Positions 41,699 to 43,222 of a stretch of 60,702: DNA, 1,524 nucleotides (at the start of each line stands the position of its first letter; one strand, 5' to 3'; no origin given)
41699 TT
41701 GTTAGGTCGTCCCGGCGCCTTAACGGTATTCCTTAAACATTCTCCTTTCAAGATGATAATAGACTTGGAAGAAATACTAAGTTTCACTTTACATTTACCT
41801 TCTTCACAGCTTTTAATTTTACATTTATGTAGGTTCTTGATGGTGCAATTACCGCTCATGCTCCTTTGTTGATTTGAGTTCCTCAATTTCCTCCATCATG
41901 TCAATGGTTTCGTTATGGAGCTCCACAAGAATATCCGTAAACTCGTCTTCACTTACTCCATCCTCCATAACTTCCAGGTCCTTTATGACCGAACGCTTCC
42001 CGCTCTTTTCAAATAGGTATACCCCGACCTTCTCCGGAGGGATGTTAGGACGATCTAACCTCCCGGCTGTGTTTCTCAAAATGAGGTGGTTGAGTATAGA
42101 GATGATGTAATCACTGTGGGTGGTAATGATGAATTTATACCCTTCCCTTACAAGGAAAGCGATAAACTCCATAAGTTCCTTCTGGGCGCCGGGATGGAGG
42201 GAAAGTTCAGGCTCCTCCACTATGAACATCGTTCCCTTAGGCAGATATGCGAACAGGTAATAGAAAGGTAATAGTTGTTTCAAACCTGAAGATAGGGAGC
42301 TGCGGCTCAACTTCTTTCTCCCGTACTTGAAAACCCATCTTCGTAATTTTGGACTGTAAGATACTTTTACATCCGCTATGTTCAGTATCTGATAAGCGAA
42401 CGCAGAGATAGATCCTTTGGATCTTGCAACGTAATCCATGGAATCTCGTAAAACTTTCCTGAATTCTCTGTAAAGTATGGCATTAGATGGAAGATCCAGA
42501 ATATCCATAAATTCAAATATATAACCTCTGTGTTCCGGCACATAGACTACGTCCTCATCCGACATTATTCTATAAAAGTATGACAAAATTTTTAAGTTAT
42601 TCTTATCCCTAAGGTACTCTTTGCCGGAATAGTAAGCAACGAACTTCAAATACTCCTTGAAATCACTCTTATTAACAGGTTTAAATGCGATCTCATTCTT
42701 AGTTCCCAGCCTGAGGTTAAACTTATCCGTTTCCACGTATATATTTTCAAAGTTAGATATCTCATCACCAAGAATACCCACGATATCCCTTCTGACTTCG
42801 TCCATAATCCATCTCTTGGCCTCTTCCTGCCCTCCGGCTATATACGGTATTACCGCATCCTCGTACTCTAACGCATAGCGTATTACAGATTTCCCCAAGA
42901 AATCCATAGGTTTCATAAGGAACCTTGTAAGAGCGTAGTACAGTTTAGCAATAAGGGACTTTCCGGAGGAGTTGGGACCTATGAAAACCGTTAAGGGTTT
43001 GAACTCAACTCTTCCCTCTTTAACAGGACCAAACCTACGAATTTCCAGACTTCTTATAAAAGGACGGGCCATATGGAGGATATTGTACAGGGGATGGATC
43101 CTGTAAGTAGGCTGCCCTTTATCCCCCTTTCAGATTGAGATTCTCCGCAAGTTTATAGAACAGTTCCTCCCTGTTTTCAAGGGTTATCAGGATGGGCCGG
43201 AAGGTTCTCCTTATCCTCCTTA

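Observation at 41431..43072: Overlapping ABC-type ATPase and tiny Cys-rich D...ExK protein: a Septu/PARIS/AbiL-like two-gene layout with an unrecognised effector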

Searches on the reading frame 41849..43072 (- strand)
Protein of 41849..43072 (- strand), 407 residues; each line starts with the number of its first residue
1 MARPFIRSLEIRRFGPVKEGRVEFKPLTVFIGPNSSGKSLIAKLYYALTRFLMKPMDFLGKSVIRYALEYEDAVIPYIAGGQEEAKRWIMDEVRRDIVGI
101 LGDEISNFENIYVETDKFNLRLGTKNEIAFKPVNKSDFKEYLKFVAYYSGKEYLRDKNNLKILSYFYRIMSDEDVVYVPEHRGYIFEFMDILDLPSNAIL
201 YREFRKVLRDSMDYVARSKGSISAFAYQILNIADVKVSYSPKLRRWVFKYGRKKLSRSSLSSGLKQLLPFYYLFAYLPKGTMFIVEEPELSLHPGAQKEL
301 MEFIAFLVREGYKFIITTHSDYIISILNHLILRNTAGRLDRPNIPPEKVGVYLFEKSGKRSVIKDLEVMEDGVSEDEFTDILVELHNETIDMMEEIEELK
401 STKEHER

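Call 3: search_protein_families(library=pfam, proteins=[window:41849-43072:-], max_evalue=1)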
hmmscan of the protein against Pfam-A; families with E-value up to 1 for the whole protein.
window:41849-43072:- (407 aa): 6 families
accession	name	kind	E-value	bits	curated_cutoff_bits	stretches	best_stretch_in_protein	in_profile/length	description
PF13175.12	AAA_15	-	9.7e-23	81.8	32.1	2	238-324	291-374/374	AAA ATPase domain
PF13304.12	AAA_21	-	1.1e-22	81.9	27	2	232-325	210-304/304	AAA domain, putative AbiEii toxin, Type IV TA system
PF13476.12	AAA_23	-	0.00065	20.8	27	1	8-41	1-35/201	AAA domain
PF02463.25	SMC_N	-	0.0033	17.3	40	1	6-42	2-41/220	RecF/RecN/SMC N terminal domain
PF13514.12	AAA_27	-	0.011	15.8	22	1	6-41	3-42/206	AAA domain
PF11398.14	DUF2813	-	0.022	14.6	21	0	6-46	3-44/372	Protein of unknown function (DUF2813)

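Call 4: search_protein_families(library=padloc, proteins=[window:41849-43072:-], max_evalue=1)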
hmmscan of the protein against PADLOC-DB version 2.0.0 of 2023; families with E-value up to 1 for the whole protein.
window:41849-43072:- (407 aa): 111 families (the best 25 are shown)
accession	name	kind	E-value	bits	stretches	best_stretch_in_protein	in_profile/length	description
PDLC03878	NsnB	-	1.1e-30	105.5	1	6-374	2-324/345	-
PDLC04033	PD-T4-4_A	-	3.9e-28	96.9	2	250-396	295-450/460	-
PDLC02979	AriA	-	2.6e-25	88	1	6-324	3-373/373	-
PDLC02980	AriA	-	7.8e-24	83.2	1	27-325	1-304/304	-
PDLC04664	PDC-M47A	-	3e-21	73.9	2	250-336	291-378/461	-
PDLC04032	PD-T4-4_A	-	4.1e-21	73.5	2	270-397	337-470/474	-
PDLC04214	HEC-02A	-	7.1e-20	69.6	2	219-330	175-288/338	-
PDLC04710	PDC-M56A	-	8.6e-19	65.8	2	225-326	177-287/382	-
PDLC04562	PDC-M29A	-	9.9e-18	62.5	3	8-49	3-50/410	-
PDLC04707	PDC-M55A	-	2.7e-15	54.3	2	279-392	303-409/421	-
PDLC02335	AbiLi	-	6e-15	53.1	1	23-332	74-243/326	AbiLi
PDLC00285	PtuA1|PtuA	-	1.8e-14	51.8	1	27-328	28-334/432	AAA ATPase domain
PDLC04179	HEC-01A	-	1.3e-13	48.8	2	278-328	358-409/459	-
PDLC04148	HEC-03B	-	2.4e-13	48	2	258-372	317-424/458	-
PDLC02358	Old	-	2.4e-13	47.8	2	280-325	285-330/578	Old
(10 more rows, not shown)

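Call 5: search_protein_families(library=ncbifam, proteins=[window:41849-43072:-], max_evalue=1)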
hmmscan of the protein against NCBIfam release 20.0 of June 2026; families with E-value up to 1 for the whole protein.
window:41849-43072:- (407 aa): 24 families
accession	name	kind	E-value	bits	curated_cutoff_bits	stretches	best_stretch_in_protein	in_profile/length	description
NF041760.1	PtuA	equivalog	8e-08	31.6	500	2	284-327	381-423/524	retron Ec78 anti-phage system effector ATPase PtuA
NF047739.1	antiphage_MADS3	equivalog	1.8e-07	30.7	420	2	253-325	310-380/427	methylation-associated defense system AAA family ATPase MAD3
NF038234.1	retron_eff_Eco8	equivalog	0.00018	20.3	250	1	282-324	275-325/679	retron Eco8 family effector endonuclease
TIGR03740.1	galliderm_ABC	subfamily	0.00032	20.4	309.75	1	253-320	118-183/223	lantibiotic protection ABC transporter ATP-binding subunit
TIGR04435.1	restrict_AAA_1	hypoth_equivalog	0.00033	19.5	300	1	248-325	385-471/568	restriction system-associated AAA family ATPase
NF001885.0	PRK00635.1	equivalog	0.0011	16.1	3054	1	259-331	809-882/1809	excinuclease ABC subunit A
TIGR03608.1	L_ocin_972_ABC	subfamily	0.0017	17.8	254.85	1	260-331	135-204/206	putative bacteriocin export ABC transporter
TIGR04520.1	ECF_ATPase_1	equivalog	0.0024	17.3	315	0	28-48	31-51/269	energy-coupling factor transporter ATPase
NF007027.0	PRK09493.1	equivalog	0.009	15.4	379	1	256-320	133-195/240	glutamine ABC transporter ATP-binding protein GlnQ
TIGR04521.1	ECF_ATPase_2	equivalog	0.0094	15.1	330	1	259-331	144-216/279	energy-coupling factor transporter ATPase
NF010059.0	PRK13536.1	equivalog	0.012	14.3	549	1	258-319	173-232/342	nodulation factor ABC transporter ATP-binding protein NodI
TIGR02673.1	FtsE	equivalog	0.031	14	264.85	1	275-333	151-209/214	cell division ATP-binding protein FtsE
TIGR00972.1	3a0107s01c2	equivalog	0.035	13.5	343.2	0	256-320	141-202/248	phosphate ABC transporter ATP-binding protein PstB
TIGR01166.1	cbiO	subfamily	0.038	13.4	211.8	1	279-320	145-186/190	cobalt ABC transporter, ATP-binding protein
NF040873.1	AztA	equivalog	0.048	13.2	220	0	21-43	14-36/191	zinc ABC transporter ATP-binding protein AztA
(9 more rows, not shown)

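Call 10: find_homologous_proteins(query=window:41852-43072:-, max_evalue=1e-10)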
Query window:41852-43072:- (407 aa): 323 proteins with E <= 1e-10 among 4627 candidates; the best 120 are listed.
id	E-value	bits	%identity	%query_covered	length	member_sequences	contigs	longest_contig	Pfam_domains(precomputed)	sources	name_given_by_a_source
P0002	1.1e-265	899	100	100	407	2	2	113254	PF13175.13,PF13304.13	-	-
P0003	6.1e-245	830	91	100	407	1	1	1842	PF13175.13,PF13304.13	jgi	-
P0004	3.2e-32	130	32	43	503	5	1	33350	PF13175.13,PF13304.13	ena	-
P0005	7.2e-26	109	32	38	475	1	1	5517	PF13175.13,PF13304.13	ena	-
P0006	2.8e-25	107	37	35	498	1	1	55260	PF13175.13,PF13304.13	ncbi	-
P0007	3.0e-25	107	28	96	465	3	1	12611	PF13175.13,PF13304.13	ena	-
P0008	6.7e-25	106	26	98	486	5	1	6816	PF13175.13,PF13304.13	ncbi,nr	ncbi:MAG: AAA family ATPase [Candidatus Poribacteria bacterium]|nr:AAA family ATPase [Candidatus Por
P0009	8.9e-25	105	32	40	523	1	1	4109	PF13175.13,PF13304.13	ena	-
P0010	1.0e-24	105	32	38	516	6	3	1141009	PF13175.13,PF13304.13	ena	-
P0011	1.1e-24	105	32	36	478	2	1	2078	PF11398.15,PF13175.13,PF13304.13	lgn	-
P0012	1.4e-24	105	34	32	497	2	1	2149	PF13175.13,PF13304.13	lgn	-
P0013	2.2e-24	104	34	38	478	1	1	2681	PF13175.13,PF13304.13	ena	-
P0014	2.3e-24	104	34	38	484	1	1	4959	PF13175.13,PF13304.13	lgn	-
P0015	5.3e-24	103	33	35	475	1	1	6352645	PF13175.13,PF13304.13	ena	-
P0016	5.6e-24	103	33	36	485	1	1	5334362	PF13175.13,PF13304.13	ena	-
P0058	8.5e-21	92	25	96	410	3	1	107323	PF13175.13,PF13304.13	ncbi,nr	ncbi:MAG: AAA family ATPase [Bacteroidia bacterium]|nr:AAA family ATPase [Bacteroidia bacterium]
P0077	4.6e-19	87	26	95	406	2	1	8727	PF13175.13,PF13476.13,PF13304.13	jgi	jgi:predicted ATPase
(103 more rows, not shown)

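Call 11: find_encoding_contigs(protein=P0003, flank=5000)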
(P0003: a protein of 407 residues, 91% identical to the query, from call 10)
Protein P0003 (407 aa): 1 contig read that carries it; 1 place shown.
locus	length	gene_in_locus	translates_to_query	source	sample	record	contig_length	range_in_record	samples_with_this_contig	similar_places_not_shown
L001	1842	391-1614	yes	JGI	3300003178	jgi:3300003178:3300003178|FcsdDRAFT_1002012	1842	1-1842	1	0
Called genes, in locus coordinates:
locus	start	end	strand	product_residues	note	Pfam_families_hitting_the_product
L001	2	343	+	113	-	?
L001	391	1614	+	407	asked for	PF13175:AAA_15 (weak), PF13304:AAA_21, PF13175:AAA_15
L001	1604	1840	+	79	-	?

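Call 12: find_encoding_contigs(protein=P0002, flank=10000)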
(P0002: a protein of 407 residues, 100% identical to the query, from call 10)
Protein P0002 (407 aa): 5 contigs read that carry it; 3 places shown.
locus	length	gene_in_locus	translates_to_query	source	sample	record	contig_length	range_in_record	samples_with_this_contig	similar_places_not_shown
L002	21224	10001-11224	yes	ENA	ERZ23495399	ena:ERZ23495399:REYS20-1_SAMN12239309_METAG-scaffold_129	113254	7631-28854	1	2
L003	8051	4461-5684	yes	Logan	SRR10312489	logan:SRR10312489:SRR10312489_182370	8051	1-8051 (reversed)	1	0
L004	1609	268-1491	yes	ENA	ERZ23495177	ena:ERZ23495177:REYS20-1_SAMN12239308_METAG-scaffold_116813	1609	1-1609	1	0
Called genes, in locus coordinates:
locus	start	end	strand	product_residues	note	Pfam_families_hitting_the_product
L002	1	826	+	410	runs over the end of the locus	PF13184:KH_NusA_1st, PF26594:KH_NusA_2nd (weak)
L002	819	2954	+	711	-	PF04760:IF2_N, PF00009:GTP_EFTU, PF01926:MMR_HSR1, PF02421:FeoB_N (faint), PF22042:EF-G_D2, PF11987:IF-2, PF03144:GTP_EFTU_D2 (weak)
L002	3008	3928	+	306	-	PF00698:Acyl_transf_1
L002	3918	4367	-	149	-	PF02464:CinA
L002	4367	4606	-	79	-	PF08984:DUF1858 (weak)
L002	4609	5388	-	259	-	-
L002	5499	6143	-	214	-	PF00578:AhpC-TSA, PF08534:Redoxin, PF10417:1-cysPrx_C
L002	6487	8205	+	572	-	PF25778:DUF7948, PF06739:SBBP (faint)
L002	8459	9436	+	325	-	PF01946:Thi4 (weak), PF00890:FAD_binding_2 (faint), PF01134:GIDA (faint), PF07992:Pyr_redox_2, PF12831:FAD_oxidored (weak), PF13738:Pyr_redox_3, PF01266:DAO (weak), PF00070:Pyr_redox, +2 more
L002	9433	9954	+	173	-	PF03266:NTPase_1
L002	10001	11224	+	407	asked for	PF13175:AAA_15, PF13304:AAA_21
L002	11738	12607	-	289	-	PF01170:UPF0020 (faint), PF01555:N6_N4_Mtase, PF08241:Methyltransf_11 (faint), PF08242:Methyltransf_12 (faint), PF13649:Methyltransf_25 (weak), PF13847:Methyltransf_31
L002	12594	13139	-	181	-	-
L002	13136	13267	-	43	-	-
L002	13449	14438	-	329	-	PF03706:LPG_synthase_TM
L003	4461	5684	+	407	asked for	PF13175:AAA_15, PF13304:AAA_21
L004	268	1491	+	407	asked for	PF13175:AAA_15, PF13304:AAA_21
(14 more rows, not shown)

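Call 83: search_dna_similar(query=window:41852-43072:-, collection=plasmids, mode=protein, max_evalue=1e-8, max_rows=30)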
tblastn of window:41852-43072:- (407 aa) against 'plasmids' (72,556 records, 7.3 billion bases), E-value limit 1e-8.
No match.

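Call 84: search_dna_similar(query=window:41852-43072:-, collection=plasmids, mode=protein, max_evalue=0.01, max_rows=30)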
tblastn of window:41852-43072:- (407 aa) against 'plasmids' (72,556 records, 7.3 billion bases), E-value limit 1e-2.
Records with a match: 66; places in all: 67; records where one place covers at least 80% of the query: 0.
Best place of each record, by identity: <60% 66.
By first word of the organism name: Klebsiella 16; Escherichia 10; Bacillus 10; Enterococcus 10; Campylobacter 3; Acinetobacter 2; Nostoc 2; Annamia 1; Gluconobacter 1; Acetobacter 1; and 10 more.
By predicted mobility (MOB-suite, as given by PLSDB): non-mobilizable 35; conjugative 22; mobilizable 9.
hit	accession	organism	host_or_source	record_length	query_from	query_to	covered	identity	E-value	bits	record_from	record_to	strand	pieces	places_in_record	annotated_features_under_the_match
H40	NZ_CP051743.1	Escherichia coli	Homo sapiens,whole organism,rectal swab ...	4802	280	393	28%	32.5%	2e-7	61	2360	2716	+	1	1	AAA family ATPase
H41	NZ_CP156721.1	Escherichia coli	Homo sapiens,drainage fluid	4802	280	393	28%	32.5%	2e-7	61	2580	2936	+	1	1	AAA family ATPase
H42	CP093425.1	Bacillus pacificus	cell culture,sufu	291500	282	398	29%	30.9%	9e-5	52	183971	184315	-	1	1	DUF3696 domain-containing protein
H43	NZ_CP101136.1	Bacillus paranthracis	single cell,soil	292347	282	398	29%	30.9%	9e-5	52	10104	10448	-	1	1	DUF3696 domain-containing protein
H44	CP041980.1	Bacillus paranthracis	Homo sapiens,stool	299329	282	398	29%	30.9%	9e-5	52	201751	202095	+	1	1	DUF3696 domain-containing protein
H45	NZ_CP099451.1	Bacillus pacificus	chicken,assembly Genome,intestine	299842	282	398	29%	30.9%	9e-5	52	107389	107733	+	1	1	DUF3696 domain-containing protein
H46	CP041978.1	Bacillus pacificus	Homo sapiens,stool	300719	282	398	29%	30.9%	9e-5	52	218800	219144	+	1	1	DUF3696 domain-containing protein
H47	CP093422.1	Bacillus paranthracis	cell culture,sufu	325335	282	398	29%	30.9%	9e-5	52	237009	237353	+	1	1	DUF3696 domain-containing protein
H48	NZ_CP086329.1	Bacillus pacificus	single cell culture,sludge from ...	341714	282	398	29%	30.9%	9e-5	52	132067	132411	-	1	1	DUF3696 domain-containing protein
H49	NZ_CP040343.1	Bacillus cereus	Apostichopus japonicus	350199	282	398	29%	30.9%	9e-5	52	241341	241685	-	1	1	DUF3696 domain-containing protein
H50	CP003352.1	Enterococcus faecium Aus0004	Homo sapiens,blood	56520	279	398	29%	29.5%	8e-5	53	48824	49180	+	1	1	hypothetical protein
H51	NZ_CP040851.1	Enterococcus faecium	chicken,young chicken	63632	279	398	29%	29.5%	8e-5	53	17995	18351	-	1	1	AAA family ATPase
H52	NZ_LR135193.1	Enterococcus faecium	-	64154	279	398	29%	29.5%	8e-5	53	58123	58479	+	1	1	AAA family ATPase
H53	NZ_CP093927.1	Enterococcus hirae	swine,water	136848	279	398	29%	29.5%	8e-5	53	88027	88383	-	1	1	AAA family ATPase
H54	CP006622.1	Enterococcus faecium Aus0085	-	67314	279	398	29%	29.5%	8e-5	52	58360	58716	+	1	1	hypothetical protein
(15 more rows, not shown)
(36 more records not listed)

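Call 85: search_dna_similar(query=window:41852-43072:-, collection=phages, mode=protein, max_evalue=0.01, max_rows=30)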
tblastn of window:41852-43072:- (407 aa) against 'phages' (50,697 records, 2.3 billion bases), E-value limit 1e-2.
Records with a match: 7; places in all: 7; records where one place covers at least 80% of the query: 0.
Best place of each record, by identity: <60% 7.
By first word of the organism name: Vibrio 4; Bacteriophage 2; Enterobacteria 1.
By host as written in the record: Vibrio cyclitrophicus 2; - 2; Escherichia coli ECOR5 1; Vibrio cyclitrophicus 10N.222.45.E8 1; Vibrio cyclitrophicus 10N.286.55.E6 1.
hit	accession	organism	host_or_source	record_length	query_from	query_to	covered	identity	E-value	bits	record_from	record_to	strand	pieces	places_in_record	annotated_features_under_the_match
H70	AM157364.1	Enterobacteria phage P2-EC5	Escherichia coli ECOR5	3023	279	403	31%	29.2%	5e-3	45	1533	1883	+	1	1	hypothetical protein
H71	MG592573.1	Vibrio phage 1.202.O._10N.222.45.E8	Vibrio cyclitrophicus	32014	282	382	25%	32.1%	1e-8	63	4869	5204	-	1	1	AAA domain protein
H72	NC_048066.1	Vibrio phage 1.202.O._10N.222.45.E8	Vibrio cyclitrophicus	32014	282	382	25%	32.1%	1e-8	63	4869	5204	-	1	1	AAA family ATPase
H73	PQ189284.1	Vibrio phage 10N.222.45.E8_PE001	Vibrio cyclitrophicus 10N.222.45.E8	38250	282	382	25%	32.1%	1e-8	63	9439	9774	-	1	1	hypothetical protein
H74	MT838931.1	Bacteriophage sp.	human fecal samples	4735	281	348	17%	41.2%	8e-5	51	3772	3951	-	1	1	record has no annotation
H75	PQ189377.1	Vibrio phage 10N.286.55.E6_PE002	Vibrio cyclitrophicus 10N.286.55.E6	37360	279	344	16%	36.4%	6e-4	48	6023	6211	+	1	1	hypothetical protein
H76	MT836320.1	Bacteriophage sp.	human fecal samples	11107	279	335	14%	42.1%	2e-5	53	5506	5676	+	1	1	record has no annotation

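Call 86: get_annotated_region(hit=H72, flank=2500)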
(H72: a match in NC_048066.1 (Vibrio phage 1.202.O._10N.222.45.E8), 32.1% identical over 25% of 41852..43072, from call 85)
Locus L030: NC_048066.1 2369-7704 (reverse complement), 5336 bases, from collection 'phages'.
description: Vibrio phage 1.202.O._10N.222.45.E8, partial genome.
organism: Vibrio phage 1.202.O._10N.222.45.E8 (NCBI taxid 1881262)
taxonomy: Viruses; Duplodnaviria; Heunggongvirae; Uroviricota; Caudoviricetes; Peduoviridae; Canoevirus; Canoevirus canoe
host: Vibrio cyclitrophicus; source: iron chloride precipitation of 0.2um-filtered seawater, resuspended in oxalate solution; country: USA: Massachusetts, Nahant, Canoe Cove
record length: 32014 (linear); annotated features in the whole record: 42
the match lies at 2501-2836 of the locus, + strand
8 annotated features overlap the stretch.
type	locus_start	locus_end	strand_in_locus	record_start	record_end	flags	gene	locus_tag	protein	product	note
CDS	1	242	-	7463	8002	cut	-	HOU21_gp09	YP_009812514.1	CII-like transcriptional activator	NVP1202O_09; aclame_best_match:protein:proph:176026; tara_best_match:OM-RGC.v1.020727682; ...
CDS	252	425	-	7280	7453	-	-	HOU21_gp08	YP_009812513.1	hypothetical protein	NVP1202O_08; tara_best_match:OM-RGC.v1.038128605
CDS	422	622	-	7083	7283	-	-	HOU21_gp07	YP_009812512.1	Cox-like excisionase and repressor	NVP1202O_07; aclame_best_match:protein:proph:174078; tara_best_match:OM-RGC.v1.035569398; ...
CDS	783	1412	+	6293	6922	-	-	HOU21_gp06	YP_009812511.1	transcriptional repressor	NVP1202O_06; aclame_best_match:protein:proph:164499; tara_best_match:OM-RGC.v1.016440437; ...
CDS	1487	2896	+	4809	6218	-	-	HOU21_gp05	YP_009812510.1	AAA family ATPase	NVP1202O_05; tara_best_match:OM-RGC.v1.002332198; pfam:PF13304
CDS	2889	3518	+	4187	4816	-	-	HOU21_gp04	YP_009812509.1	hypothetical protein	NVP1202O_04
CDS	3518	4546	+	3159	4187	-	-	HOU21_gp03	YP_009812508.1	integrase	NVP1202O_03; aclame_best_match:protein:proph:164506; tara_best_match:OM-RGC.v1.004711837; ...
CDS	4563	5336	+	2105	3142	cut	-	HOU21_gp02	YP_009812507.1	hypothetical protein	NVP1202O_02; aclame_best_match:protein:plasmid:24367; tara_best_match:OM-RGC.v1.004697219; egg:ENOG4111HU7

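Call 87: find_encoding_contigs(protein=P0058, flank=4000, max_places=2)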
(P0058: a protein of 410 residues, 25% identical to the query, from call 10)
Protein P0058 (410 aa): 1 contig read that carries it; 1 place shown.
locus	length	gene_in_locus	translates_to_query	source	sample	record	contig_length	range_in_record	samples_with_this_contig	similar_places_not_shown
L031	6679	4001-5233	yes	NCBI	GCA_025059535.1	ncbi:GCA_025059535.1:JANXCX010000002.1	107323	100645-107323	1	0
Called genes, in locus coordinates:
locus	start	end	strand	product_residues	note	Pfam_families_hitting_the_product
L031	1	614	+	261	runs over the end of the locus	PF01656:CbiA, PF09140:MipZ, PF10609:ParA, PF13614:AAA_31 (weak)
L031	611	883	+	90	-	PF01106:NifU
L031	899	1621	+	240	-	PF13852:DUF4197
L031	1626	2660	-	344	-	PF09587:PGA_cap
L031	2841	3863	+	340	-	PF26696:PTL_trimer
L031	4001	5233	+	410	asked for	PF13175:AAA_15, PF13304:AAA_21, PF13175:AAA_15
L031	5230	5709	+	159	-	-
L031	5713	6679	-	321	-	?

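Call 88: find_encoding_contigs(protein=P0077, flank=4000, max_places=2)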
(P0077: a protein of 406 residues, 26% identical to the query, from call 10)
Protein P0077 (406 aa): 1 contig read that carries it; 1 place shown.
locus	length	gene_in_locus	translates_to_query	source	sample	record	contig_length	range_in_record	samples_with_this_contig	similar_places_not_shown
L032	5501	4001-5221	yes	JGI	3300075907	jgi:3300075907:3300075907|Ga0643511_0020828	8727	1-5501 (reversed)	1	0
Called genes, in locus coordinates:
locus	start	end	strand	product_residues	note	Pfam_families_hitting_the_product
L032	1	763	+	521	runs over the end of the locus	PF00512:HisKA, PF02518:HATPase_c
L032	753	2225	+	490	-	PF15611:EH_Signature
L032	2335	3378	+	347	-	PF00154:RecA_N, PF08423:Rad51, PF06745:ATPase (weak), PF01637:ATPase_2 (weak), PF27531:MT3502_N (weak), PF21096:RecA_C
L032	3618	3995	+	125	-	-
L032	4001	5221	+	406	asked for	PF13175:AAA_15, PF13476:AAA_23 (weak), PF13304:AAA_21, PF13175:AAA_15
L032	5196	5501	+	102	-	?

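Call 97: get_annotated_region(hit=H75, flank=3000)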
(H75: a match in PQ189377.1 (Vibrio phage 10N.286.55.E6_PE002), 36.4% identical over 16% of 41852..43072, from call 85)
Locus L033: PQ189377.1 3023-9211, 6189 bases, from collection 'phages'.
description: Vibrio phage 10N.286.55.E6_PE002, complete genome.
organism: Vibrio phage 10N.286.55.E6_PE002 (NCBI taxid 3385357)
taxonomy: Viruses; Duplodnaviria; Heunggongvirae; Uroviricota; Caudoviricetes
host: Vibrio cyclitrophicus 10N.286.55.E6; source: seawater; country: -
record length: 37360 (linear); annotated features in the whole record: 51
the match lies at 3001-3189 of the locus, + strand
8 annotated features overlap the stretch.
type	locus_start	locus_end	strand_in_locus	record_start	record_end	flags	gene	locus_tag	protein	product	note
CDS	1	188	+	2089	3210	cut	-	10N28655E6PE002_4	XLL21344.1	hypothetical protein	RM_Type_II__Type_II_MTases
CDS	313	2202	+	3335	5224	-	-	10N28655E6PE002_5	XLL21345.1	hypothetical protein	Menshen__NsnA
CDS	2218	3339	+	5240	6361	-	-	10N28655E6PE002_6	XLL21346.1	hypothetical protein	Menshen__NsnB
CDS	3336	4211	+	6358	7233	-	-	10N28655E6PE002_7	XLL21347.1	hypothetical protein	Menshen__NsnC_2726213746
CDS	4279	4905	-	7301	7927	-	-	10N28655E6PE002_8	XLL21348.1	hypothetical protein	Bacteriophage_CI_repressor_C-terminal_domain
CDS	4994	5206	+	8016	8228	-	-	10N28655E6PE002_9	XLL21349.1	hypothetical protein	VAPL_BP186_Protein_apl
CDS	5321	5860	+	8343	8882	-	-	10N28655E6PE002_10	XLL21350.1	hypothetical protein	YR7B_ECOLX_Protein_ORFb_in_retron_Ec67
CDS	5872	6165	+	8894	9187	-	-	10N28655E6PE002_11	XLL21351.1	hypothetical protein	-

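Call 99: find_encoding_contigs(protein=P0007, flank=5000, max_places=2)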
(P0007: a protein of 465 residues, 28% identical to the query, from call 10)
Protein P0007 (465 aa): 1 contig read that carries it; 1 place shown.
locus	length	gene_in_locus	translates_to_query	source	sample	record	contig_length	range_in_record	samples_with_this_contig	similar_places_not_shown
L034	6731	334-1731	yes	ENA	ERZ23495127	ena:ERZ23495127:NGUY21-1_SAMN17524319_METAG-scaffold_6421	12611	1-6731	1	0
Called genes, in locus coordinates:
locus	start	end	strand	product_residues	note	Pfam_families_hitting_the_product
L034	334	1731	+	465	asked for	PF13175:AAA_15, PF13304:AAA_21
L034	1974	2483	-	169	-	PF13085:Fer2_3, PF13746:Fer4_18 (faint), PF13183:Fer4_8, PF13237:Fer4_10, PF12838:Fer4_7 (weak), PF13187:Fer4_9 (weak), PF13484:Fer4_16 (weak), PF13534:Fer4_17, +1 more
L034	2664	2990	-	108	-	PF01127:Sdh_cyt (weak)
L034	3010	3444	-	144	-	PF01127:Sdh_cyt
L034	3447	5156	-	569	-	PF00890:FAD_binding_2, PF02910:Succ_DH_flav_C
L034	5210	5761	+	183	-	PF13238:AAA_18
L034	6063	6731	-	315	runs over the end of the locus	PF08240:ADH_N, PF16912:Glu_dehyd_C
